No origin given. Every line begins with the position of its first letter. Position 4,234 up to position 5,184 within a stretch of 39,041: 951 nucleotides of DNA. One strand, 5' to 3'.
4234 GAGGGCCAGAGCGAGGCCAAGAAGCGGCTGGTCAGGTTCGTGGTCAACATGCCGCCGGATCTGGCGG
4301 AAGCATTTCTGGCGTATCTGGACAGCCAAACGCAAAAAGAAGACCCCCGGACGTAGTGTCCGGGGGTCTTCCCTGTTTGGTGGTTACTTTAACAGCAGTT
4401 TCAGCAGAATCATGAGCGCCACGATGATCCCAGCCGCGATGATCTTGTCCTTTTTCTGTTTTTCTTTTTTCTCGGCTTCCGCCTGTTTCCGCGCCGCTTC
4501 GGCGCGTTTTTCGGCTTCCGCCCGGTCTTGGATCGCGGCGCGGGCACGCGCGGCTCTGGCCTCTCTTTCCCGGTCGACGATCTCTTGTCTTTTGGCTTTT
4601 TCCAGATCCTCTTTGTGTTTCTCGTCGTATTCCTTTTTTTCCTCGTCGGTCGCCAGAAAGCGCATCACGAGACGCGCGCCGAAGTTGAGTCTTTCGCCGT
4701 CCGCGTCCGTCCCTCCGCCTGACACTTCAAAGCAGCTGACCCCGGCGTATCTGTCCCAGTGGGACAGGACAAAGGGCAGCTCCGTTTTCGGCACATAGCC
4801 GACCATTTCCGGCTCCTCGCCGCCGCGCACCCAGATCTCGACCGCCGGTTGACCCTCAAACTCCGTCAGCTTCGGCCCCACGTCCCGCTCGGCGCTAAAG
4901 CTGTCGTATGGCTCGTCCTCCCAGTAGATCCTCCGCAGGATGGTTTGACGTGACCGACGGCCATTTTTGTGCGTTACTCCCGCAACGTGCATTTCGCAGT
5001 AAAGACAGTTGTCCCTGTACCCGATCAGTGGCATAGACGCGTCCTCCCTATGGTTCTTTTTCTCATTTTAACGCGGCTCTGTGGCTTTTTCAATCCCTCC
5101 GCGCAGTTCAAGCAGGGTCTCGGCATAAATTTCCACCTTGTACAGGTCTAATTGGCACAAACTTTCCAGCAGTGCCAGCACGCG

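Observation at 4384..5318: Lysogeny-module operon: two tiny proteins (38 and 45 aa) coupled to a membrane-tethered HIRAN-domain protein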

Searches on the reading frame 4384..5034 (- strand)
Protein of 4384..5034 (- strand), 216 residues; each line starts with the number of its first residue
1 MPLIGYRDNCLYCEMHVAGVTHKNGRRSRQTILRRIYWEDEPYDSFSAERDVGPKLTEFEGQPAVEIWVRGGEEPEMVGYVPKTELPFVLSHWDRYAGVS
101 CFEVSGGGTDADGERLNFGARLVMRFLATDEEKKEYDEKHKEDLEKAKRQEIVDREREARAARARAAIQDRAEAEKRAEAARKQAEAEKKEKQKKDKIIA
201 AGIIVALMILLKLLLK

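Call 3: search_protein_families(library=pfam, proteins=[window:4384-5034:-], max_evalue=1)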
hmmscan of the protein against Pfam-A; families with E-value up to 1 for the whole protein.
window:4384-5034:- (216 aa): 4 families
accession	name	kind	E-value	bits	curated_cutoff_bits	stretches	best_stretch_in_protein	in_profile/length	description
PF20185.3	DUF6548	-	0.025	14.9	27.3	1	156-213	103-160/164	Family of unknown function (DUF6548)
PF02724.19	CDC45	-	0.24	10.1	34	1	132-195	137-212/624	CDC45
PF06459.17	RR_TM4-6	-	0.31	11.2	25.1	1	132-196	95-156/277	Ryanodine Receptor TM 4-6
PF01504.24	PIP5K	-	0.4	10.3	27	1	132-204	171-243/288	Phosphatidylinositol-4-phosphate 5-Kinase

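Call 4: search_protein_families(library=phrogs, proteins=[window:4384-5034:-], max_evalue=1)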
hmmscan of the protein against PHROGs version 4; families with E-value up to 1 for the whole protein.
window:4384-5034:- (216 aa): 0 families

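Call 5: find_homologous_proteins(query=window:4384-5034:-, max_evalue=0.001)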
Query window:4384-5034:- (216 aa): 11 proteins with E <= 0.001 among 4945 candidates.
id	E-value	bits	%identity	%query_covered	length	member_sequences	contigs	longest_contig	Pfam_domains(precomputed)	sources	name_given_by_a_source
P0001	3.5e-135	467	97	100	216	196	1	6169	-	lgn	-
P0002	1.3e-108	380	79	100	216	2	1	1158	-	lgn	-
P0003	6.5e-95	335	73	100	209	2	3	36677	-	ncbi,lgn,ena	-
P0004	1.1e-90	321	76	88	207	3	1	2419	-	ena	-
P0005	3.4e-79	284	65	100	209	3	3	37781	-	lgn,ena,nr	nr:MAG TPA: hypothetical protein [Caudoviricetes sp.]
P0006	4.6e-72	260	61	97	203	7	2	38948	-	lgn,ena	-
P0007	1.9e-56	209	51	90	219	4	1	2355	-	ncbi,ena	-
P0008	7.5e-54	201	50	90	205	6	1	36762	-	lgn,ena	-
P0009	3.0e-35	140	70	29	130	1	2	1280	-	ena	-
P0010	1.8e-23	102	45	54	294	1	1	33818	-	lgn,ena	-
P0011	9.0e-23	99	43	56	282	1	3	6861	-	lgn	-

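Call 6: search_protein_families(library=padloc, proteins=[window:4384-5034:-], max_evalue=1)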
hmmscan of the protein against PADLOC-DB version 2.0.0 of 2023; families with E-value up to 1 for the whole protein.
window:4384-5034:- (216 aa): 0 families

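Call 7: search_protein_families(library=ncbifam, proteins=[window:4384-5034:-], max_evalue=1)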
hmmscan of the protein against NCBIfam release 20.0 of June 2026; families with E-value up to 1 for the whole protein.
window:4384-5034:- (216 aa): 10 families
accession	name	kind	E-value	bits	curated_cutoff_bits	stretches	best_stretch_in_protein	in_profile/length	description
NF047909.1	CellAnchorMapZStrp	equivalog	0.016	14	700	1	133-210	98-177/474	cell division site-positioning protein MapZ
NF049861.1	SCO2400_fam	subfamily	0.026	15.1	55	1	134-206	39-108/136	SCO2400 family protein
NF047418.1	teichoic_AuxB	equivalog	0.027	13.5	300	1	132-196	247-311/345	lipoteichoic acid stability factor AuxB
NF038218.1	IcmG_DotF_IVB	equivalog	0.033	13.9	200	1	173-214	28-68/266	type IVB secretion system protein IcmG/DotF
TIGR02102.1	pullulan_Gpos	equivalog_domain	0.04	11.7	1042.25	1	131-214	1018-1107/1113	pullulanase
NF033483.0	PknB_PASTA_kin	equivalog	0.051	12.6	450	1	133-211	271-347/563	Stk1 family PASTA domain-containing Ser/Thr kinase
NF041422.1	VirB10_subf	subfamily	0.13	11.7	400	1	144-210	6-70/404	VirB10/TraB/TrbI family type IV secretion system protein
NF003454.1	PRK05035.1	equivalog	0.21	10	345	1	144-198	493-544/556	electron transport complex subunit RsxC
TIGR00584.1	mug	subfamily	0.35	10.4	402.6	1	134-195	34-96/328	mismatch-specific thymine-DNA glycosylate (mug)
NF045704.1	PepglyActasePatB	equivalog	0.92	8.7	580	0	126-202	69-143/347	peptidoglycan O-acetyltransferase PatB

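Call 15: find_encoding_contigs(protein=P0003, flank=6000, max_places=4)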
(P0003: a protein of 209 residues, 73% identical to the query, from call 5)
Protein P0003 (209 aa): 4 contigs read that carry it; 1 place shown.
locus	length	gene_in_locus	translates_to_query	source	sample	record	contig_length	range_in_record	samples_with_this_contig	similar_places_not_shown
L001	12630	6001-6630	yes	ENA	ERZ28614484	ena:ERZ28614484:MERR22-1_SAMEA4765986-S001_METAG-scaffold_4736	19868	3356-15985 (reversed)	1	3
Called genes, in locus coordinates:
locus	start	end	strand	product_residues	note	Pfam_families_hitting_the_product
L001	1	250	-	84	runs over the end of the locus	-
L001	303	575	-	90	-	-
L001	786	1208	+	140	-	-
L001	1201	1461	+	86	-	-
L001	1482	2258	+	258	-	-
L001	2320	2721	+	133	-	-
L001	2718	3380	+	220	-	PF25223:DUF7841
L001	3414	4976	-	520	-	PF00239:Resolvase, PF07508:Recombinase, PF13408:Zn_ribbon_recom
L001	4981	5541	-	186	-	-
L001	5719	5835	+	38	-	-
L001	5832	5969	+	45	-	-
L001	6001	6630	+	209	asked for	-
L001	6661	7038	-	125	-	PF13560:HTH_31 (weak), PF01381:HTH_3, PF12844:HTH_19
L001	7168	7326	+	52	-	-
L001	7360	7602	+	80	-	-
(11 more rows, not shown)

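Call 16: find_encoding_contigs(protein=P0008, flank=6000, max_places=3)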
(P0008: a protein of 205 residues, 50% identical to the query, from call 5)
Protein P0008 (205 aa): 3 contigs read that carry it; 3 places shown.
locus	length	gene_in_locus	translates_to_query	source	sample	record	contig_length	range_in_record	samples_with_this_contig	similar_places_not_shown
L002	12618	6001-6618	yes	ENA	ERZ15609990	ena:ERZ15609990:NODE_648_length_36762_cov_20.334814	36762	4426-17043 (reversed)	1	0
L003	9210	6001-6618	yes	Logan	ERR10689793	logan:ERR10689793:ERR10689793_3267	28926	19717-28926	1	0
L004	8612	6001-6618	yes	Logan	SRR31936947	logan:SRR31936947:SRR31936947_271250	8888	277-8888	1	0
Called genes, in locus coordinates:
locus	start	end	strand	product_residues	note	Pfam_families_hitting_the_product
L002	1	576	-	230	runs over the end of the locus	-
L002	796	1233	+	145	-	-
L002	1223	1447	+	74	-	-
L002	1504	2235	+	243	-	-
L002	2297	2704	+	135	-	-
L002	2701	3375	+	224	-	PF25223:DUF7841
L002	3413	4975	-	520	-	PF00239:Resolvase, PF07508:Recombinase, PF13408:Zn_ribbon_recom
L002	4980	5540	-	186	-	-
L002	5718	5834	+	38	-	-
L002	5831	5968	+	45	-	-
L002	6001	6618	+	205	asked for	-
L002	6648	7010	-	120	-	PF12844:HTH_19 (weak), PF13560:HTH_31, PF01381:HTH_3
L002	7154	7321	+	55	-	-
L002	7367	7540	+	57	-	-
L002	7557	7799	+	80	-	-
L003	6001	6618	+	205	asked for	-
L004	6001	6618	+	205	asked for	-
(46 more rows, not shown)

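Call 17: predict_structure(alignment_id=A1)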
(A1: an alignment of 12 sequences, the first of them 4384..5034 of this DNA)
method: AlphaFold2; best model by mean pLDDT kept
length: 216 residues; sequences in the alignment: 12
mean_pLDDT: 72.3   pTM: 0.52
mean pLDDT of the five models: 72.3, 71.8, 69.7, 69.1, 67.8
residues with pLDDT >= 90: 19; 70-90: 130; 50-70: 46; < 50: 21
segments of 3 or more residues with pLDDT < 50: 22-26, 29-42
pLDDT, mean of each block of 10 residues (from residue 1): 69 75 48 43 61 86 86 74 87 91 64 60 87 79 72 75 63 71 77 74 76 69
secondary structure, 60 per line:
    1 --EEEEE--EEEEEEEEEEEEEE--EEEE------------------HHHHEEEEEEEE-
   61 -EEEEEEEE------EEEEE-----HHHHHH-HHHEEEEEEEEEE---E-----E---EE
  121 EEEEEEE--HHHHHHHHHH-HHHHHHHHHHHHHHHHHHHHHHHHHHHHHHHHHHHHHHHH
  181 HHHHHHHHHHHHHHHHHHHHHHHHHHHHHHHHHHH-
elements in order: E3-7 E10-23 E26-29 H48-51 E52-59 E62-69 E76-80 H86-91 E96-105 E119-127 H130-139 H141-215

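Call 22: fold_search(model_id=the predicted structure, library=pdb)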
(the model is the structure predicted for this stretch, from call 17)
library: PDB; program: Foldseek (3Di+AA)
matches with E <= 10: 697; with E <= 0.001: 0
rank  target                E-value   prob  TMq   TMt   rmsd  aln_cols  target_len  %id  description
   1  6i6o_A                1.4e-01  0.15  0.13  0.22  14.4       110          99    9  Circular permutant of ribosomal protein S6, swap helix 2, L75A mutant (released 2019-11-27)
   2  6wya_A                1.6e-01  0.20  0.12  0.04  13.8        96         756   11  RTX (Reverse Transcription Xenopolymerase) in complex with a DNA duplex and dAMPNPP (released 2020-08-19)
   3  9b8s_A                1.6e-01  0.18  0.12  0.04  12.9       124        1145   13  Human polymerase epsilon bound to PCNA and DNA in the nucleotide exchange state (released 2024-09-11)
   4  6i6u_B                1.6e-01  0.11  0.11  0.19  13.5       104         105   10  Circular permutant of ribosomal protein S6, adding 9aa to N terminal of P81-82, L75A mutant (released 2019-11-27)
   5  9nea_A                1.7e-01  0.23  0.15  0.04  13.3       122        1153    9  Human polymerase epsilon bound to PCNA and DNA with a pre-existing mismatch in the blocked conformation II (released 2025-06-04)
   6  5tsh_B                1.8e-01  0.33  0.16  0.10  14.9        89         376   15  PilB from Geobacter metallireducens bound to AMP-PNP (released 2017-05-17)
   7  6yxx_AX               2.4e-01  0.18  0.14  0.17  10.0        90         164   14  State A of the Trypanosoma brucei mitoribosomal large subunit assembly intermediate (released 2020-10-14)
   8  3rod_D                2.4e-01  0.15  0.11  0.10   9.4        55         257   22  Methyltransferase (released 2011-09-07)
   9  6i6y                  2.4e-01  0.10  0.11  0.21  11.3        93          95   11  Circular permutant of ribosomal protein S6, swap helix 2 (released 2019-11-27)
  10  1tw0_A                2.4e-01  0.08  0.13  0.16  14.7       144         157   12  Native crystal structure of SPE16 (released 2005-10-11)
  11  6byt_B                2.4e-01  0.08  0.13  0.06  16.5       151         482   12  Complex structure of LOR107 mutant (R320) with tetrasaccharide substrate (released 2018-02-07)
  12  9oau_A                2.6e-01  0.18  0.12  0.04  13.8        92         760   11  TNA polymerase, 7-47, binary complex (released 2025-12-10)
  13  9oaw_A                2.6e-01  0.18  0.12  0.04  13.6        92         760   11  TNA polymerase, 10-92, binary complex (released 2025-12-10)
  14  2i62_A                2.6e-01  0.16  0.11  0.10  10.9        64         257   17  Mouse Nicotinamide N-methyltransferase (released 2006-09-12)
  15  6inq_A                2.6e-01  0.06  0.11  0.02  21.0       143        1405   15  RNA polymerase II elongation complex stalled at SHL(-1) of the nucleosome, with foreign DNA (+1 position) (released 2019-04-03)
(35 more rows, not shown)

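Call 23: search_protein_families(library=pfam, alignment_id=A3, max_evalue=0.01)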
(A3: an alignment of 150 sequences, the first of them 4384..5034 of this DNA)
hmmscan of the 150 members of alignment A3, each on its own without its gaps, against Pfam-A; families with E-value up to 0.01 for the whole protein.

A. member 1, window:4384-5034:- (216 aa): 0 families

B. families by the number of members that match (of 150 scanned): 48 families (the first 25 are shown)
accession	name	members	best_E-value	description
PF08797.16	HIRAN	8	5.8e-05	HIRAN domain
PF05154.21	TM2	6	9.3e-21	TM2 domain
PF07332.16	Phage_holin_3_6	4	0.0025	Putative Actinobacterial Holin-X, holin superfamily III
PF11014.13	DUF2852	3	4.5e-05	Protein of unknown function (DUF2852)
PF12773.13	DZR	3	0.00012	Double zinc ribbon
PF13248.11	Zn_ribbon_3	3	0.0011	zinc-ribbon domain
PF04277.18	OAD_gamma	3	0.0049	Oxaloacetate decarboxylase, gamma chain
PF14020.11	DUF4236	2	4.5e-23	Protein of unknown function (DUF4236)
PF13240.11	Zn_Ribbon_1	2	2.6e-07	zinc-ribbon domain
PF00771.25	FHIPEP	2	2.6e-06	FHIPEP family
PF22969.3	Ig_NUP210_2nd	2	0.001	NUP210 Ig-like domain 2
PF04791.21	LMBR1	2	0.0054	LMBR1-like membrane protein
PF00929.31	RNase_T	1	6.8e-30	Exonuclease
PF00565.23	SNase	1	2e-24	Staphylococcal nuclease homologue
PF00441.29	Acyl-CoA_dh_1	1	1.4e-17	Acyl-CoA dehydrogenase, C-terminal domain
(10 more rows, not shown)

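Call 33: search_dna_similar(query=window:4384-5034:-, collection=phages, mode=protein, max_rows=25, max_evalue=0.001)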
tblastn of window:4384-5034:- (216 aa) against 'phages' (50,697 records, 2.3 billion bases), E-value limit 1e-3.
No match.

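Call 62: find_encoding_contigs(protein=P0010, flank=6000, max_places=2)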
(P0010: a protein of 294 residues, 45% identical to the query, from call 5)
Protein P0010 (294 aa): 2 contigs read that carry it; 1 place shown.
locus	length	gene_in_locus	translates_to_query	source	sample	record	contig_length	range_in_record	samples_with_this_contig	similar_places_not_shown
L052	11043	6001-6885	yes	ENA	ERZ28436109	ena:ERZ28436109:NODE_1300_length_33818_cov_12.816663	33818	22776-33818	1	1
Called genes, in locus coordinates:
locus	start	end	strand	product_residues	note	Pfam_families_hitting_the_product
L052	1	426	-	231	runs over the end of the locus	-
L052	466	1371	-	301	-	PF23343:REP_ORF2-G2P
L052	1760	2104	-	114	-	-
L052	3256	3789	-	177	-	PF01381:HTH_3 (weak)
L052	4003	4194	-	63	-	-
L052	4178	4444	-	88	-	-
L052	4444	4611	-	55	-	-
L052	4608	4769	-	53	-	-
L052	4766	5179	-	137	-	-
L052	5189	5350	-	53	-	-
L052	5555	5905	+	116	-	PF12844:HTH_19, PF13560:HTH_31, PF01381:HTH_3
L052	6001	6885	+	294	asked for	-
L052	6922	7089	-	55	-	-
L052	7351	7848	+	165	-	PF13443:HTH_26 (weak)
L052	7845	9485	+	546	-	PF00239:Resolvase, PF07508:Recombinase, PF13408:Zn_ribbon_recom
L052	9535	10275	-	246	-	PF25223:DUF7841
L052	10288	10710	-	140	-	-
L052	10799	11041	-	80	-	?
